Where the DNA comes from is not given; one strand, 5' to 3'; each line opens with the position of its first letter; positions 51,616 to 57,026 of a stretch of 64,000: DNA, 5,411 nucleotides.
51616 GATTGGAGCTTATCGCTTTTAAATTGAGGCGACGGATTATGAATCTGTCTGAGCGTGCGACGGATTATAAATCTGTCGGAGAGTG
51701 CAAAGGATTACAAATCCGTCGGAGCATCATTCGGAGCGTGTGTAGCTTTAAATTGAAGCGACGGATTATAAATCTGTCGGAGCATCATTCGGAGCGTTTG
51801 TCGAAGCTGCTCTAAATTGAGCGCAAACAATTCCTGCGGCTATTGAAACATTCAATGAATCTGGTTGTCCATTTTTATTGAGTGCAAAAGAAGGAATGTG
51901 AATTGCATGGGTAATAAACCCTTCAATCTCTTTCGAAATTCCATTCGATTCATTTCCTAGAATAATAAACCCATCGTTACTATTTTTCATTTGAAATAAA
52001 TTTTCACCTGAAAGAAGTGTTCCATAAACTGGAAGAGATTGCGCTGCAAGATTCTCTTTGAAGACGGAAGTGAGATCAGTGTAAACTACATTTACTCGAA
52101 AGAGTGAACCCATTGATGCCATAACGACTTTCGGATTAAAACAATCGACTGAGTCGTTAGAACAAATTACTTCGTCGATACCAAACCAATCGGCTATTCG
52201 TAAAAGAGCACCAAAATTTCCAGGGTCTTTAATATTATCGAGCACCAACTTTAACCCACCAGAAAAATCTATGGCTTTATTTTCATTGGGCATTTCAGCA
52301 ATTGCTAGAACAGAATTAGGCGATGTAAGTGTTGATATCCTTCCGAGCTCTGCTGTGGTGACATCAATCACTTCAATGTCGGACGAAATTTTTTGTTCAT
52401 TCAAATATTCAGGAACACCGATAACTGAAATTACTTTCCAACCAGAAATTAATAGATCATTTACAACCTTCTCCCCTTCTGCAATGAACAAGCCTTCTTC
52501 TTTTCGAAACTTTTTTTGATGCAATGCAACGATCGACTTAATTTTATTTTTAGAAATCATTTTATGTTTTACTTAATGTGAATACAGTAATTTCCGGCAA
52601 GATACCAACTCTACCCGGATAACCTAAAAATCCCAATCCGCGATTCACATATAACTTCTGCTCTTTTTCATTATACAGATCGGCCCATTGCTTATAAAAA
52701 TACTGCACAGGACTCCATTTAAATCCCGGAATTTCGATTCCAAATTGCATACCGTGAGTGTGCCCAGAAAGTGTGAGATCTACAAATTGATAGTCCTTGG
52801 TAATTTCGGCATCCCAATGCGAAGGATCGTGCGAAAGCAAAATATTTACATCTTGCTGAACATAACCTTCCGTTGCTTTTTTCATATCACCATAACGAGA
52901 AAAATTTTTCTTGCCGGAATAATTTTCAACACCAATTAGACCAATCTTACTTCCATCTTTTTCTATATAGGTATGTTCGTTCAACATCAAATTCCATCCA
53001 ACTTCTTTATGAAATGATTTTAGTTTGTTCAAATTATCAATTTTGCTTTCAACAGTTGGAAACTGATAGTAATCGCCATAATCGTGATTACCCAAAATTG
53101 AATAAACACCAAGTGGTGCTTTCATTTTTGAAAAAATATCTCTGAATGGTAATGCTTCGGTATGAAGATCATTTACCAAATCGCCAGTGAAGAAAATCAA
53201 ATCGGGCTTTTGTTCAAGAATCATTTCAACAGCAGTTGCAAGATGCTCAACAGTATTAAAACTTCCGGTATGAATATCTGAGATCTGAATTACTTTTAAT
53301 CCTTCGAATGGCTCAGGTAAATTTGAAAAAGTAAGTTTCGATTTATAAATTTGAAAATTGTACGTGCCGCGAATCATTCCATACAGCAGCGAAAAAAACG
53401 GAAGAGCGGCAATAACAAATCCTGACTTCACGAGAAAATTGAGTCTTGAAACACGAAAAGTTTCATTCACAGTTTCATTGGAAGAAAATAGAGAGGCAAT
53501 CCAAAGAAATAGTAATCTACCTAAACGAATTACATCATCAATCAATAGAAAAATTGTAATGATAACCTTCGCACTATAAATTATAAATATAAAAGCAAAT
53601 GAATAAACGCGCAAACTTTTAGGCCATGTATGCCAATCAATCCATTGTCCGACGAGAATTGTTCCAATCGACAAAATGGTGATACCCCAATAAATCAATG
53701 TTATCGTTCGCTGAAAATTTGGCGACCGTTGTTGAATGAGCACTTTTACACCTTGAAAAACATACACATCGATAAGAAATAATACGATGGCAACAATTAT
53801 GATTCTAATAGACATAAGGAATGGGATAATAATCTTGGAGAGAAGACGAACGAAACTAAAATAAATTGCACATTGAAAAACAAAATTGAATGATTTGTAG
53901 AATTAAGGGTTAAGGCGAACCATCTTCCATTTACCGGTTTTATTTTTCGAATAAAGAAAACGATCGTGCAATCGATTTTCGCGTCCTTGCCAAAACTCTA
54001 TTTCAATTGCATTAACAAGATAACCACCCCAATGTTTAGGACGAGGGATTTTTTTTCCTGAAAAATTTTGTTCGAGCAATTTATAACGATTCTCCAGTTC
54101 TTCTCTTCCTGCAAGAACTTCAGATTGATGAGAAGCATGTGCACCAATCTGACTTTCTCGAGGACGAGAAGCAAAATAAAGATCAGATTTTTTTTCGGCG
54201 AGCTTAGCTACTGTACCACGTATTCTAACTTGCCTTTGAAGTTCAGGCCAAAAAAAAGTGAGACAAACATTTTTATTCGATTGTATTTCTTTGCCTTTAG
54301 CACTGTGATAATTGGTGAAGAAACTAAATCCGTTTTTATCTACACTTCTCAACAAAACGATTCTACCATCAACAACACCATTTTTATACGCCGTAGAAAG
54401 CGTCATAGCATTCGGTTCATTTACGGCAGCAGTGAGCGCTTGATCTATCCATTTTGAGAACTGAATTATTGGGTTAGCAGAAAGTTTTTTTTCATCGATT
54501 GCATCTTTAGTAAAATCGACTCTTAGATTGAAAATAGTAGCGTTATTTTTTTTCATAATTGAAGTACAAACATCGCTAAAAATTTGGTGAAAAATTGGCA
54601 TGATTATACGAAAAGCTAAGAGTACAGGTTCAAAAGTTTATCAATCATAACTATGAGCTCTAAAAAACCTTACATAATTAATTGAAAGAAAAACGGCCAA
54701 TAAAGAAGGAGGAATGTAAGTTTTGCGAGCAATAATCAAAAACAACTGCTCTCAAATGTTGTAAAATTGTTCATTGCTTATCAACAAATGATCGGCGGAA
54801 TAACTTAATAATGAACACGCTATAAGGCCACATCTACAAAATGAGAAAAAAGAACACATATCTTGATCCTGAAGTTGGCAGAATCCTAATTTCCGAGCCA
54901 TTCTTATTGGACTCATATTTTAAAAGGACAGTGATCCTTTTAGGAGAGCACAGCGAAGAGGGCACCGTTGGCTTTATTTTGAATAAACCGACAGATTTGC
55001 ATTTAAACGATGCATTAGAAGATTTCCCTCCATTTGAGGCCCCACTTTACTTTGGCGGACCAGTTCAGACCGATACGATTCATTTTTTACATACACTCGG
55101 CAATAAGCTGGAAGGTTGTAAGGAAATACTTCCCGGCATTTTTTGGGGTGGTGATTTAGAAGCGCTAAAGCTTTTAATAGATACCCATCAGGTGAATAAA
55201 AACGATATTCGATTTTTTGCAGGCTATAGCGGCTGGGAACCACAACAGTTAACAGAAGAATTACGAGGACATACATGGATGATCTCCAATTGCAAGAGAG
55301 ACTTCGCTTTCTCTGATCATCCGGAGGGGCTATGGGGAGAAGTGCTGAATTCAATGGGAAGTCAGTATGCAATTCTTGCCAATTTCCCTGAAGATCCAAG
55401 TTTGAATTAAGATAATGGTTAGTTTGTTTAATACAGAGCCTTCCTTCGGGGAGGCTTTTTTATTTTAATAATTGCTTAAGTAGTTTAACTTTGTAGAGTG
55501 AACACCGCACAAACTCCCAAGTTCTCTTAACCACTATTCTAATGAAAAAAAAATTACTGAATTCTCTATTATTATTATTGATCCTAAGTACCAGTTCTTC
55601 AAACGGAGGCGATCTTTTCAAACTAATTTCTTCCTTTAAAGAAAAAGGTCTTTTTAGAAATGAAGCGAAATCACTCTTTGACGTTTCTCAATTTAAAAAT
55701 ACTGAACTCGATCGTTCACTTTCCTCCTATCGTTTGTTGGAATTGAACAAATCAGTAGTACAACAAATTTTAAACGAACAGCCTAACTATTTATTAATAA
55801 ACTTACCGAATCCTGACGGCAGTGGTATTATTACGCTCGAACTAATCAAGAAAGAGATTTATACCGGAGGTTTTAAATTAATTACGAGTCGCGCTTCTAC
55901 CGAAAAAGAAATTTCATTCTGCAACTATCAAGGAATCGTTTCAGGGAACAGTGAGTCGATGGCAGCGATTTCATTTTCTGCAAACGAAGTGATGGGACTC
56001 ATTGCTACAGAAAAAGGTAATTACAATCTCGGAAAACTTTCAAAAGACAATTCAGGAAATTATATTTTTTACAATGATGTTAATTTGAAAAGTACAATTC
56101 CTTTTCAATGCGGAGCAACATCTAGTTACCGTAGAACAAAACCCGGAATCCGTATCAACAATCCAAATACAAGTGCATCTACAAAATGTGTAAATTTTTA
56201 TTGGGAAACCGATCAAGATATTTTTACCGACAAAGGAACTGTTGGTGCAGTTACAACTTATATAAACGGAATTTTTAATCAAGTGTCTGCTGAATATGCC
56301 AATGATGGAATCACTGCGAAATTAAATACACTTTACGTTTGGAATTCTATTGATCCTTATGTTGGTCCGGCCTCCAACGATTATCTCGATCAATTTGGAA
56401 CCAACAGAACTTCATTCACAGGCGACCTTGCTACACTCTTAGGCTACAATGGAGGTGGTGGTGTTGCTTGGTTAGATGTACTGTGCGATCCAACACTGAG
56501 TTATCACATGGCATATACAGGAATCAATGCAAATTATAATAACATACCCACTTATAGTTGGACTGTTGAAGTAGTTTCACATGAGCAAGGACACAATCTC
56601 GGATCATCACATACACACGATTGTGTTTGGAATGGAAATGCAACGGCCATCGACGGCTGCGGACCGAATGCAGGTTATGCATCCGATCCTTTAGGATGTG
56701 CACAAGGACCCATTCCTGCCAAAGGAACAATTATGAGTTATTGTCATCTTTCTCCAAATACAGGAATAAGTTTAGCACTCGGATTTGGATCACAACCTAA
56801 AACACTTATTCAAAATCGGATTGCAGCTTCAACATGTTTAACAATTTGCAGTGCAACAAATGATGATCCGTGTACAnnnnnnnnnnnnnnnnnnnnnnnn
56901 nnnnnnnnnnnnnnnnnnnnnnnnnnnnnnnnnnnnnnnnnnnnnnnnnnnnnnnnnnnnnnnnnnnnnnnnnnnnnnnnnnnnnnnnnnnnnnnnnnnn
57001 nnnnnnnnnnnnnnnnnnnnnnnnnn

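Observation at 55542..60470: Giant T9SS cargo protein fusing a metzincin protease to about 14 four-cysteine SprB-like repeats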

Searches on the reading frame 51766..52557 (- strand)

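Call 31: search_protein_families(library=pfam, proteins=[window:51766-52557:-], max_evalue=0.001)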
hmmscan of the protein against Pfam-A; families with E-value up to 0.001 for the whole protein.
window:51766-52557:- (263 aa): 2 families
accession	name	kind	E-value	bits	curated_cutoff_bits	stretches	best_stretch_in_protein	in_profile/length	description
PF00588.24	SpoU_methylase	-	9.9e-31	107.2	29.7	1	102-245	2-141/142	SpoU rRNA Methylase family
PF22435.1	MRM3-like_sub_bind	-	9.2e-20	71.3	27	1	3-85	1-84/84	MRM3-like substrate binding domain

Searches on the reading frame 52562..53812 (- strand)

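Call 31: search_protein_families(library=pfam, proteins=[window:52562-53812:-], max_evalue=0.001)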
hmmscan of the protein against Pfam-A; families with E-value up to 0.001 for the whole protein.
window:52562-53812:- (416 aa): 2 families
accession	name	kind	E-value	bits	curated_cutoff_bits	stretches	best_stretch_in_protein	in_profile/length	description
PF00149.33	Metallophos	-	4.4e-16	60.3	21.5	1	172-354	1-190/191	Calcineurin-like phosphoesterase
PF12850.12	Metallophos_2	-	3.4e-07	30.9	27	1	173-354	2-118/154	Calcineurin-like phosphoesterase superfamily domain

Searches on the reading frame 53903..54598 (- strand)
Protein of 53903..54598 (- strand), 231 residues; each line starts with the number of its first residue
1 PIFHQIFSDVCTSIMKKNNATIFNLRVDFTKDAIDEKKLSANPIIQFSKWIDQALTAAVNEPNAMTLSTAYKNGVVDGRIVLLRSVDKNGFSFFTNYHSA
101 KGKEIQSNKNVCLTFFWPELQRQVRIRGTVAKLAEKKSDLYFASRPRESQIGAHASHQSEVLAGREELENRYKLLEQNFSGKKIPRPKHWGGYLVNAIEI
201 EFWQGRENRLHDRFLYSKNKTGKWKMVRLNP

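Call 31: search_protein_families(library=pfam, proteins=[window:53903-54598:-], max_evalue=0.001)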
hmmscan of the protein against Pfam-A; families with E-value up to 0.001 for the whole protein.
window:53903-54598:- (231 aa): 3 families
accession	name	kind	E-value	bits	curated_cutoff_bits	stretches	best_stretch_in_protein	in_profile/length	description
PF01243.27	PNPOx_N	-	7.4e-23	81.6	28.1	1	52-170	2-111/120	Pyridoxamine 5'-phosphate oxidase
PF10590.14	PNP_phzG_C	-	4.8e-19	68.4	27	1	190-231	1-42/42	Pyridoxine 5'-phosphate oxidase C-terminal dimerisation region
PF12766.13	Pyridox_oxase_2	-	1.7e-05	25.8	26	1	50-131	7-97/100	Pyridoxamine 5'-phosphate oxidase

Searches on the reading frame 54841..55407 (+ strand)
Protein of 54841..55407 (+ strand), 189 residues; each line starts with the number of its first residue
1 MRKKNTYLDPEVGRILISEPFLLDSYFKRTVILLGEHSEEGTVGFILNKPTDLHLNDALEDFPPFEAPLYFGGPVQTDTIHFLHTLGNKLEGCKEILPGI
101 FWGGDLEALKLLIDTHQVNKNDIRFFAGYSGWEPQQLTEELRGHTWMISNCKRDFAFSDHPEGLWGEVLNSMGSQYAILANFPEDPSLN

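Call 31: search_protein_families(library=pfam, proteins=[window:54841-55407:+], max_evalue=0.001)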
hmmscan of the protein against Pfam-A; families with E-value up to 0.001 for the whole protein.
window:54841-55407:+ (189 aa): 1 family
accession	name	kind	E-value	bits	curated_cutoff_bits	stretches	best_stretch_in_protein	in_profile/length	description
PF02622.21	DUF179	-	4e-45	154.1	27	1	20-173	1-157/157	AlgH-like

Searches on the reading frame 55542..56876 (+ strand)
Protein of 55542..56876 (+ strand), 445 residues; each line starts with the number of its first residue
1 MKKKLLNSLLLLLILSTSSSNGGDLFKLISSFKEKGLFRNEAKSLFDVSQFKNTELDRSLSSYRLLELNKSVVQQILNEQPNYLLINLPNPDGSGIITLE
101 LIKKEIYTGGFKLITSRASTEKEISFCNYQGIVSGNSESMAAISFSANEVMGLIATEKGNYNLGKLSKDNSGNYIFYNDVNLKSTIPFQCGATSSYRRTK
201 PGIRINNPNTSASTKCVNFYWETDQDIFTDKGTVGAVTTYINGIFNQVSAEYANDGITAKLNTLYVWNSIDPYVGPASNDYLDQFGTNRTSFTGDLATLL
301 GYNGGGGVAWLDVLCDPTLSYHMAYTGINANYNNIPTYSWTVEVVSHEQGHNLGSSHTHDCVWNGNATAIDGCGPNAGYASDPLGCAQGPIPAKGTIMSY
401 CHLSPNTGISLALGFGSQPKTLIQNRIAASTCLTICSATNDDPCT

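Call 19: search_solved_structures(query=window:55542-56876:+, max_evalue=1, show_alignments=1)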
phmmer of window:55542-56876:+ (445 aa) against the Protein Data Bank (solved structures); distinct sequences matched with E-value up to 1: 9.
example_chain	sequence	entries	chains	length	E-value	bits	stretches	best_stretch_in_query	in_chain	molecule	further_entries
1nd1_A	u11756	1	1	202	0.00088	21.3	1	223-361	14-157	BaP1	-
2w12_A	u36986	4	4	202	0.0012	21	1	223-361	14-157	ZINC METALLOPROTEINASE BAP1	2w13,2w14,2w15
1wni_A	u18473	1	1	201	0.0019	20.2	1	240-358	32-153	Trimerelysin II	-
2ero_A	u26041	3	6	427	0.0041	19.1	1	221-365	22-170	vascular apoptosis-inducing protein 1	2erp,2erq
4j4m_A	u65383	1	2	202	0.0092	18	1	231-359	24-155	zinc-dependent metalloproteinase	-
6x5x_A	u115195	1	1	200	0.027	16.4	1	223-364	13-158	Snake venom metalloproteinase BmooMP-I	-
4dd8_A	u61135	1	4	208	0.55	12.1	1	213-359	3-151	Disintegrin and metalloproteinase domain-containing protein 8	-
3f6c_A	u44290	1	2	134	0.68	11.8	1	66-117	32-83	Positive transcription regulator evgA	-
5f64_A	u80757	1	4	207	0.89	11.4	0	66-117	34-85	Positive transcription regulator EvgA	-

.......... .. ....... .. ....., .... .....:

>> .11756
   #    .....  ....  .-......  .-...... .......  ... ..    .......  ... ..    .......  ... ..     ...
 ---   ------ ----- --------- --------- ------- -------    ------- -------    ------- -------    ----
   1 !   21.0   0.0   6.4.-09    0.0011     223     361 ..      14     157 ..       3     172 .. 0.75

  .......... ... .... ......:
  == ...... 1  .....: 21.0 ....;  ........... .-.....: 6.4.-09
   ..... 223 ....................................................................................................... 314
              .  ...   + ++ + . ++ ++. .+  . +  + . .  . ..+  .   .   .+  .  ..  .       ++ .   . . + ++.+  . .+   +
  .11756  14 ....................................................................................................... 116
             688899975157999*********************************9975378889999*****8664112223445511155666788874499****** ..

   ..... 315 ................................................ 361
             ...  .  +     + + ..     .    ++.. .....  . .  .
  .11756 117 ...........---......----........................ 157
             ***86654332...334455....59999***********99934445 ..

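Call 49: predict_structure(alignment_id=A3)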
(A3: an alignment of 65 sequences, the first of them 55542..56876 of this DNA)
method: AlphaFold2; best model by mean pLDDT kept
length: 445 residues; sequences in the alignment: 65
mean_pLDDT: 84.3   pTM: 0.88
mean pLDDT of the five models: 84.3, 83.8, 83.2, 82.3, 82.0
residues with pLDDT >= 90: 246; 70-90: 108; 50-70: 79; < 50: 12
segments of 3 or more residues with pLDDT < 50: 199-203, 442-445
pLDDT, mean of each block of 10 residues (from residue 1): 71 62 89 94 96 91 96 96 97 95 94 91 89 96 95 95 91 93 71 51 50 86 96 94 98 95 97 89 94 96 86 88 91 86 92 69 57 64 59 76 65 86 88 76 41
secondary structure, 60 per line:
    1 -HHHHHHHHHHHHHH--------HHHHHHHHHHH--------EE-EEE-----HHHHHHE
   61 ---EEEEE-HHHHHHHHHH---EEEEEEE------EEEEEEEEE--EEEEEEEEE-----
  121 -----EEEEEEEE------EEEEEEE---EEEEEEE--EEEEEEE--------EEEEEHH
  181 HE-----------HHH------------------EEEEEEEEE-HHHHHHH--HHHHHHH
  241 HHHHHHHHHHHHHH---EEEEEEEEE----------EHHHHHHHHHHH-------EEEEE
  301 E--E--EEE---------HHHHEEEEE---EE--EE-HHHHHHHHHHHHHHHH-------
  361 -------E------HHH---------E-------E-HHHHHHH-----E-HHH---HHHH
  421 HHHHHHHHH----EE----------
elements in order: H2-15 H24-34 E46-48 H54-59 E64-68 H70-79 E83-89 E96-104 E107-115 E126-133 E140-146 E150-156 E159-165 E174-178 E215-223 H225-231 H234-254 E258-266 H278-288 E296-301 E307-309 H319-322 E323-327 H338-353 H397-403 H417-429
